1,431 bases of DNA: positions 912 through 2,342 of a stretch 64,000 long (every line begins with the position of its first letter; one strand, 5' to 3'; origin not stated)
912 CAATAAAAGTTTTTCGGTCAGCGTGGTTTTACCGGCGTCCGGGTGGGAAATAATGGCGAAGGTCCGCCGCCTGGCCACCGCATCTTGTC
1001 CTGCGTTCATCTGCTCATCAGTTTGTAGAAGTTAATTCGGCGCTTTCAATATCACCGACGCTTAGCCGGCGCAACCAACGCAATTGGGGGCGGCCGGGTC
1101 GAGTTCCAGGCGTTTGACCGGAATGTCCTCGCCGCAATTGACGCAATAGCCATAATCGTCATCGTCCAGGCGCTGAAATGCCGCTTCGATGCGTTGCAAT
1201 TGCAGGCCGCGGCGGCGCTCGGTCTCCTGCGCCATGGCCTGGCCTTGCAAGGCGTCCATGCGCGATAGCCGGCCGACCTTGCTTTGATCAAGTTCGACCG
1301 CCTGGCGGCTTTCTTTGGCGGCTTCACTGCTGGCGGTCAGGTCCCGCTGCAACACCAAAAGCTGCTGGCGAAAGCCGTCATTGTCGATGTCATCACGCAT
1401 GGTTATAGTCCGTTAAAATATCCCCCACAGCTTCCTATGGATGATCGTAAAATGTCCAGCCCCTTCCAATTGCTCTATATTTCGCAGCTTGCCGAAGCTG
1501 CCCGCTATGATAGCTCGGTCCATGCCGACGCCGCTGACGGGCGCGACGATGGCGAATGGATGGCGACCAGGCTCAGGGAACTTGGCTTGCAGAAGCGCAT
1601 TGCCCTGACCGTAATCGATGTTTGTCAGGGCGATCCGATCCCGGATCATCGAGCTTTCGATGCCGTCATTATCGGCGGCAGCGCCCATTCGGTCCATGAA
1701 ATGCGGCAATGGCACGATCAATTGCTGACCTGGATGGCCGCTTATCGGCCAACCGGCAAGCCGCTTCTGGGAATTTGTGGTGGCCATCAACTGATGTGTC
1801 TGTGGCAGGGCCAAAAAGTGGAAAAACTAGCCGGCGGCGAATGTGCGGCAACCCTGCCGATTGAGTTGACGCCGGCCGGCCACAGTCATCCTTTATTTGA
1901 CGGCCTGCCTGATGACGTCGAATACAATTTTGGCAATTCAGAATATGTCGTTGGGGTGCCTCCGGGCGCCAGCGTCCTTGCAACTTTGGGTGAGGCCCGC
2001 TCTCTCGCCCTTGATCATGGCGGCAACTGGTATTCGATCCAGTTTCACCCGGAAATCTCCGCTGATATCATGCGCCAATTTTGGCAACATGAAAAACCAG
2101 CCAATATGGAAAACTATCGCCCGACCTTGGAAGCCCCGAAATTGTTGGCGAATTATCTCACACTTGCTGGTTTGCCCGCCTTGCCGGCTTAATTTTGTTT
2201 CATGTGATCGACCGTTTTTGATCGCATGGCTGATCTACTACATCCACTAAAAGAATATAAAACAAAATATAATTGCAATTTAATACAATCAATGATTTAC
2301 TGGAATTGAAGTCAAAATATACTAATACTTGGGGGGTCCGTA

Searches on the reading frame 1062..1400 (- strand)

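Call 6: search_protein_families(library=pfam, proteins=[window:1062-1400:-], max_evalue=0.01)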
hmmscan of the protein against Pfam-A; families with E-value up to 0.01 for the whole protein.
window:1062-1400:- (112 aa): 1 family
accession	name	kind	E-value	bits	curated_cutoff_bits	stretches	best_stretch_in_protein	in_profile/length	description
PF01258.23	zf-dskA_traR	-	9.3e-09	35.6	24.9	1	82-111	2-31/36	Prokaryotic dksA/traR C4-type zinc finger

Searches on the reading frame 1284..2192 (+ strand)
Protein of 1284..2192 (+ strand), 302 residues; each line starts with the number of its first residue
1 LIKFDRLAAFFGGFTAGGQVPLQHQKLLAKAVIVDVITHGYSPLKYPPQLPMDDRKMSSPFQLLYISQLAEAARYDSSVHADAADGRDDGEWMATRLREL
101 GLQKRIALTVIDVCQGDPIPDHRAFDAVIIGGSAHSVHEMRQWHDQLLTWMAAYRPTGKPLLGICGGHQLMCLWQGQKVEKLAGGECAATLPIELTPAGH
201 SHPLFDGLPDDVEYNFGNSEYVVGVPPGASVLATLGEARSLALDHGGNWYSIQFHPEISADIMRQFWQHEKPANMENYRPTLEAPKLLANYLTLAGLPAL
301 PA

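Call 6: search_protein_families(library=pfam, proteins=[window:1284-2192:+], max_evalue=0.01)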
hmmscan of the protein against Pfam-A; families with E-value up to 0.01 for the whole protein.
window:1284-2192:+ (302 aa): 2 families
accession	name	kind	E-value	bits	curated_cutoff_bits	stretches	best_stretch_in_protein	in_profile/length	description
PF00117.34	GATase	-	5.9e-15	55.9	22.8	1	118-260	34-175/190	Glutamine amidotransferase class-I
PF07685.20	GATase_3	-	3e-06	27.4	27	1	119-173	37-90/196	CobB/CobQ-like glutamine amidotransferase domain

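Call 8: find_related_loci(query=window:1284-2192:+, collection=genome_contigs, flank=10000)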
Query window:1284-2192:+ (302 aa) in genome_contigs; peptide patterns used: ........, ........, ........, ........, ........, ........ (x = any residue, [..] = any of these).
45 stretches matched a pattern, but none encodes a relative of the query by tblastn (E <= 1e-3).

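Call 9: find_homologous_proteins(query=window:1437-2189:+)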
Query seq(251 aa) (251 aa): 60 proteins with E <= 0.001 among 2199 candidates.
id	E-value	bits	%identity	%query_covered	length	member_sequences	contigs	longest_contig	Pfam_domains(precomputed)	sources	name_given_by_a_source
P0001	1.9e-167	573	100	98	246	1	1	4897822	PF00117.35,PF07685.21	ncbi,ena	-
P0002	7.2e-112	391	71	96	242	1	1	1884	PF00117.35,PF07685.21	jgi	jgi:GMP synthase-like glutamine amidotransferase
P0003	8.9e-108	378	68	96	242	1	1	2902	PF00117.35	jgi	jgi:GMP synthase-like glutamine amidotransferase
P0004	8.6e-102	358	63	96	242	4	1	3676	PF00117.35,PF07685.21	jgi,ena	-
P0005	7.4e-64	234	45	94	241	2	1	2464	PF00117.35,PF07685.21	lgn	-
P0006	2.4e-63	232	45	94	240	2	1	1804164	PF00117.35,PF07685.21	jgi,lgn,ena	-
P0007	6.3e-63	231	45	94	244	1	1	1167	PF00117.35,PF07685.21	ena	-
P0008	1.8e-62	229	44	90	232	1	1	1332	PF00117.35,PF07685.21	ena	-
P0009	2.4e-61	225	45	96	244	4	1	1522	PF00117.35,PF07685.21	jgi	jgi:GMP synthase-like glutamine amidotransferase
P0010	2.4e-61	225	45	94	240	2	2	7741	PF00117.35,PF07685.21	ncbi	-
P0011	6.6e-61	224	46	94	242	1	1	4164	PF07722.20,PF00117.35,PF07685.21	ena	-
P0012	8.5e-61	224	47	94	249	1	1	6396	PF00117.35,PF07685.21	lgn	-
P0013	1.8e-60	223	45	95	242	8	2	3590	PF00117.35,PF07685.21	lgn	-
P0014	6.2e-60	221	46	94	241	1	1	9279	PF00117.35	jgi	jgi:GMP synthase (glutamine-hydrolysing)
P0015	6.8e-60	221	45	94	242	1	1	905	PF00117.35,PF07685.21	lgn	-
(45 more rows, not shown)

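Call 10: find_encoding_contigs(protein=P0001, flank=10000, max_places=3)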
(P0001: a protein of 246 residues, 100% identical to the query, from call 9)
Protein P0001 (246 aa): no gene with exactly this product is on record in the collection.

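Call 11: find_encoding_contigs(protein=P0004, flank=10000, max_places=4)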
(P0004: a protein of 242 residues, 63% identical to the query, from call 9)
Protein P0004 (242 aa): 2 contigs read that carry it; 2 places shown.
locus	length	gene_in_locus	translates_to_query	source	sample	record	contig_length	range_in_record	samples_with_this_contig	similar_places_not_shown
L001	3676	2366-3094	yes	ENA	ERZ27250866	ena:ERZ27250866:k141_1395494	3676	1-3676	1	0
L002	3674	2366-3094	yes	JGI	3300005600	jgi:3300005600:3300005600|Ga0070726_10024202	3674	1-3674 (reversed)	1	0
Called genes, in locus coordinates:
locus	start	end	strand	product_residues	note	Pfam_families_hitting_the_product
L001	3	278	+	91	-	?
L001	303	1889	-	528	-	PF00009:GTP_EFTU, PF01926:MMR_HSR1 (weak), PF22042:EF-G_D2, PF03144:GTP_EFTU_D2, PF16658:RF3_C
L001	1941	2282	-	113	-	PF01258:zf-dskA_traR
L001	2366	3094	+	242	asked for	PF00117:GATase, PF07685:GATase_3 (faint)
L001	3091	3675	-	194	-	?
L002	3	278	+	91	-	?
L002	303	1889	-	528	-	PF00009:GTP_EFTU, PF01926:MMR_HSR1 (weak), PF22042:EF-G_D2, PF03144:GTP_EFTU_D2, PF16658:RF3_C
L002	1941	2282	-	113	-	PF01258:zf-dskA_traR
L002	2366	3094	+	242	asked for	PF00117:GATase, PF07685:GATase_3 (faint)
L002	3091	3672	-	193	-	?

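Call 12: find_encoding_contigs(protein=P0003, flank=10000, max_places=4)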
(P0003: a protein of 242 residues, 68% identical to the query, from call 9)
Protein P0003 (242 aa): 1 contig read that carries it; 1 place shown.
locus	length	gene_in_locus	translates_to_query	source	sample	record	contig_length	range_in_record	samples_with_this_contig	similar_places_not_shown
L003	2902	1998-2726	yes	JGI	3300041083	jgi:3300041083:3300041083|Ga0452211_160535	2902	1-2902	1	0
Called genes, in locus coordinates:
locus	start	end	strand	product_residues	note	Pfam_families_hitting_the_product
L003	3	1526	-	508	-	?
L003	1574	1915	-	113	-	PF01258:zf-dskA_traR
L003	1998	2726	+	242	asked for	PF00117:GATase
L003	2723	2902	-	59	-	?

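Call 13: find_encoding_contigs(protein=P0002, flank=10000, max_places=4)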
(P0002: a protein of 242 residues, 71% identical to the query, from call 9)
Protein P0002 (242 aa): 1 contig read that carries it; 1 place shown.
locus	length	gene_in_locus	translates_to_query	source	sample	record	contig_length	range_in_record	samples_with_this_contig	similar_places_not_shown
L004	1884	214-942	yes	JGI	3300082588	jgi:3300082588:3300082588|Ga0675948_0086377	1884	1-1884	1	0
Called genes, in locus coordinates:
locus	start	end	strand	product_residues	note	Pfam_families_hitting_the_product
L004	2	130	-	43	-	?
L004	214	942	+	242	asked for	PF00117:GATase, PF07685:GATase_3 (weak)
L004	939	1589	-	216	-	PF00702:Hydrolase, PF13419:HAD_2 (weak)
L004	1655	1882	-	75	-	?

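Call 23: find_encoding_contigs(protein=P0181, flank=10000, max_places=4)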
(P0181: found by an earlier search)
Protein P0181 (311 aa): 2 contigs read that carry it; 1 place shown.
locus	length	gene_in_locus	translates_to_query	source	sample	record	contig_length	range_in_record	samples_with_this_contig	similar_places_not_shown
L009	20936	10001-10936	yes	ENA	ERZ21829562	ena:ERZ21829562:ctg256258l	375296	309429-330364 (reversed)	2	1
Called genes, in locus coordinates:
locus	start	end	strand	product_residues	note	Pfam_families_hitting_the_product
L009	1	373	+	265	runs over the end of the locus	PF00378:ECH_1, PF16113:ECH_2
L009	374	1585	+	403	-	PF02515:CoA_transf_3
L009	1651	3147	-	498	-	PF01435:Peptidase_M48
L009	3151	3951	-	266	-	PF00565:SNase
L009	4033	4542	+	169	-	PF09411:PagL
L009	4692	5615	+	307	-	PF02899:Phage_int_SAM_1, PF13495:Phage_int_SAM_4 (weak), PF00589:Phage_integrase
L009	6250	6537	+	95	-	-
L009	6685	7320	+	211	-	-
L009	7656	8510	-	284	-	PF13276:HTH_21, PF00665:rve, PF13683:rve_3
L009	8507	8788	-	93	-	PF01527:HTH_Tnp_1, PF13542:HTH_Tnp_ISL3 (weak), PF13518:HTH_28 (weak)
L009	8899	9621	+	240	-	-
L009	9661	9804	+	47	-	-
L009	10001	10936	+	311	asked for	PF01374:Glyco_hydro_46, PF01471:PG_binding_1, PF09374:PG_binding_3 (faint)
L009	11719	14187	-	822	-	PF04055:Radical_SAM, PF19288:CofH_C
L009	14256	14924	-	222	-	PF01983:CofC, PF12804:NTP_transf_3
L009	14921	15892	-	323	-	PF01933:CofD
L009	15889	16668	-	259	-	PF01996:F420_ligase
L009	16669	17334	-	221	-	PF03807:F420_oxidored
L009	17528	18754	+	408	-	PF00083:Sugar_tr (faint), PF07690:MFS_1, PF12832:MFS_1_like (faint), PF07690:MFS_1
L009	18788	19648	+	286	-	PF01210:NAD_Gly3P_dh_N (faint), PF03446:NAD_binding_2, PF03807:F420_oxidored (weak), PF21761:RedAm-like_C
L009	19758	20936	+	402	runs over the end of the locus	PF01042:Ribonuc_L-PSP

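Call 32: search_protein_families(library=ncbifam, proteins=[L009:4692-5615:+, window:1434-2192:+], max_evalue=0.001)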
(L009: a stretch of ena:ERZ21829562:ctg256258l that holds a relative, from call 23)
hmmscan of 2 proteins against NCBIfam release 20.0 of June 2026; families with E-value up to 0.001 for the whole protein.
L009:4692-5615:+ (307 aa): 13 families
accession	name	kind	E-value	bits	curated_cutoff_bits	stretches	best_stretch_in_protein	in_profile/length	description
TIGR02224.1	recomb_XerC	equivalog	4e-67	226.7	335.15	1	10-300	3-292/295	tyrosine recombinase XerC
TIGR02225.1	recomb_XerD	equivalog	5.5e-62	209.7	329.6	1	12-296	5-285/290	site-specific tyrosine recombinase XerD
NF001399.0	PRK00283.1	subfamily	2.1e-57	194.7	279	1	13-298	16-296/300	tyrosine recombinase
NF040815.2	recomb_XerA_Arch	equivalog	9.1e-55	186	220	1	8-291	1-260/263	site-specific tyrosine recombinase/integron integrase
NF002331.0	PRK01287.1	subfamily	1.6e-36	126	371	1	8-293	31-320/365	site-specific tyrosine recombinase XerC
TIGR02249.1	integrase_gron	subfamily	8.5e-30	104.2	265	2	225-288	240-303/315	integron integrase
NF003462.0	PRK05084.1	equivalog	7e-25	87.5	267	1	146-299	202-358/360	tyrosine recombinase XerS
NF007370.0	PRK09870.1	subfamily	2.8e-18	66.3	221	1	112-299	13-193/200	tyrosine-type DNA invertase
NF011946.0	PRK15417.1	equivalog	2.9e-18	66.1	435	2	239-287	269-317/337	integron integrase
NF007371.0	PRK09871.1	subfamily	1.2e-12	47.8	222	1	145-298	32-186/198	tyrosine-type DNA invertase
NF002685.0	PRK02436.1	equivalog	2.3e-07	30.9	178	1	10-282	5-243/245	site-specific tyrosine recombinase XerD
NF040693.1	recomb_GmtY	equivalog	2.5e-07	30.3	340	1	197-293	337-440/441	gamma-mobile-trio recombinase GmtY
NF047926.1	integrase_GmtZ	equivalog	9.3e-05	20.6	600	1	243-302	427-487/784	gamma-mobile-trio integrase GmtZ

window:1434-2192:+ (252 aa): 17 families
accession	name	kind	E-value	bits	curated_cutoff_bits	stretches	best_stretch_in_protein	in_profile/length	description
NF006562.0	PRK09065.1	equivalog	5.3e-34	117.8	205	1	53-223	35-205/242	glutamine amidotransferase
NF005743.0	PRK07567.1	equivalog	1e-18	67.5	264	1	66-214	43-198/245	glutamine amidotransferase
NF005072.0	PRK06490.1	equivalog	4.2e-17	61.9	339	1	57-220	40-199/251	glutamine amidotransferase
TIGR00888.1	guaA_Nterm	equivalog_domain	4.3e-14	52.3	172.15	1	44-209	15-168/188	glutamine-hydrolyzing GMP synthase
NF004212.0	PRK05665.1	equivalog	5.4e-13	49.2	309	1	57-220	40-200/241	amidotransferase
NF000848.1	PRK00074.1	equivalog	4.8e-12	45.2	400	1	43-209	14-171/512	glutamine-hydrolyzing GMP synthase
NF001975.0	PRK00758.1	equivalog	7.8e-11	41.9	198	1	69-209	37-166/185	GMP synthase subunit A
NF005458.0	PRK07053.1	equivalog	5.3e-10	39.1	250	1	70-226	43-197/234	glutamine amidotransferase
NF006098.0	PRK08250.1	equivalog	1.7e-07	31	301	1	57-223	27-197/239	glutamine amidotransferase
TIGR01823.1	PabB-fungal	equivalog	9.9e-06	24.1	442.55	1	58-217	35-201/742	aminodeoxychorismate synthase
NF004169.0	PRK05637.1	equivalog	1.2e-05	25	332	1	110-166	76-131/210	anthranilate synthase component II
NF001989.1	PRK00784.1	equivalog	2.5e-05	23.1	273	1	52-122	269-335/480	cobyric acid synthase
TIGR01855.1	IMP_synth_hisH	equivalog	2.7e-05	24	105.4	0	73-214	35-189/198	imidazole glycerol phosphate synthase subunit HisH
NF005367.0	PRK06895.1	equivalog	4.8e-05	23.3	265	1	94-207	59-171/190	anthranilate synthase component II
TIGR00566.1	trpG_papA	subfamily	7.5e-05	22.6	121.05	1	110-207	76-175/192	glutamine amidotransferase of anthranilate synthase or aminodeoxychorismate synthase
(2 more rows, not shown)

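Call 41: find_related_loci(query=L009:4692-5612:+, collection=genome_contigs, flank=10000)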
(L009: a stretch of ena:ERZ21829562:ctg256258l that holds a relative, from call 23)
Query L009:4692-5612:+ (307 aa) in genome_contigs; peptide patterns used: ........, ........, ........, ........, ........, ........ (x = any residue, [..] = any of these).
600 stretches matched a pattern (row limit reached: there are more); 573 encode a relative of the query (tblastn E <= 1e-3); the best 80 are kept; 80 distinct loci.
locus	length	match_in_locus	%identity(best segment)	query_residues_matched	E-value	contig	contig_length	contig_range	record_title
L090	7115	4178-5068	50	3-302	1e-90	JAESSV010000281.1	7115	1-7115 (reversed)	MAG: Magnetovibrio sp. isolate NORP296 CoAssembly_4163943, whole genome shotgun sequence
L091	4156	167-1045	48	1-297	3e-84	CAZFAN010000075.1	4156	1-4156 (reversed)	MAG TPA_asm: uncultured Candidatus Saccharibacteria bacterium isolate binchicken_co212_61 genome assembly, contig: NODE_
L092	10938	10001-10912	45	1-306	2e-79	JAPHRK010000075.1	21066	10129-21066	MAG: Rhodospirillales bacterium isolate N2D-Bin_14 c_000000036024, whole genome shotgun sequence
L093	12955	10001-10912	39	3-306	3e-60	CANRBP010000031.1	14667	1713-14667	MAG: uncultured Lachnospira sp. isolate Lapin-028__bin72 genome assembly, contig: Lapin-028__NODE_4606_length_14667_cov_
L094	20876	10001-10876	40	1-300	1e-58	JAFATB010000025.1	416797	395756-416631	MAG: Acidobacteriota bacterium isolate CP_BM_ER_R9_1 BM_ER_R9_k147_1476853, whole genome shotgun sequence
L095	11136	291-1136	41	8-296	9e-59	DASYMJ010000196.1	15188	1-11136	MAG TPA_asm: Thermoanaerobaculia bacterium isolate SMAG_U4372 k141_1701191, whole genome shotgun sequence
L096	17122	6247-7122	37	7-303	9e-59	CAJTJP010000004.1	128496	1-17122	Erysipelotrichales bacterium isolate A81 genome assembly, contig: MGBC000215.4, whole genome shotgun sequence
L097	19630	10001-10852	38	3-286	1e-57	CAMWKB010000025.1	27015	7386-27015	MAG TPA_asm: uncultured Lachnospiraceae bacterium isolate SRR14411261_bin.5_metawrap_v1.3_MAG genome assembly, contig: N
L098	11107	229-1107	41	1-300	7e-58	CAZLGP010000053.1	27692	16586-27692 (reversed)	MAG TPA_asm: uncultured Thermoanaerobaculia bacterium isolate binchicken_co31_43 genome assembly, contig: k141_4286657,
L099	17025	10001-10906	38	3-305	2e-57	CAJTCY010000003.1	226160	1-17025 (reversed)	Lachnospiraceae bacterium isolate B84_9_MI_BP genome assembly, contig: MGBC000136.3, whole genome shotgun sequence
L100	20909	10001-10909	40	3-304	2e-57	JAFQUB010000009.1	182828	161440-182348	MAG: Lachnospiraceae bacterium isolate RGIG2151 Goat_Colon-6__c792, whole genome shotgun sequence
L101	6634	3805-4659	39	9-300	2e-57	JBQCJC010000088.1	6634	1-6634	MAG: Thermoanaerobaculia bacterium isolate bin917 k141_2406109, whole genome shotgun sequence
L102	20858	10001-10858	37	3-288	7e-57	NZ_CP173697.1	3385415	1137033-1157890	Roseburia faecis strain JCM 17581 chromosome, complete genome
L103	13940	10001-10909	39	3-304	1e-56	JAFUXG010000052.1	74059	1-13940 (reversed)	MAG: Lachnospiraceae bacterium isolate RGIG4909 Roe_deer_Rumen-2__c5616, whole genome shotgun sequence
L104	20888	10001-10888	35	3-303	6e-57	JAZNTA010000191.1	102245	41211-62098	MAG: Acutalibacteraceae bacterium isolate T1900044805_TS20190271.MAGScoT_cleanbin_000016 SGB_2750_k141_2445620, whole ge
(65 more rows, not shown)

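Call 46: search_protein_families(library=padloc, proteins=[L009:4692-5615:+], max_evalue=0.01)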
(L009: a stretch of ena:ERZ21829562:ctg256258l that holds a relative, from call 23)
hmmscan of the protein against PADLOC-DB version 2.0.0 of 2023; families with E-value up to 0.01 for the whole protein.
L009:4692-5615:+ (307 aa): 0 families
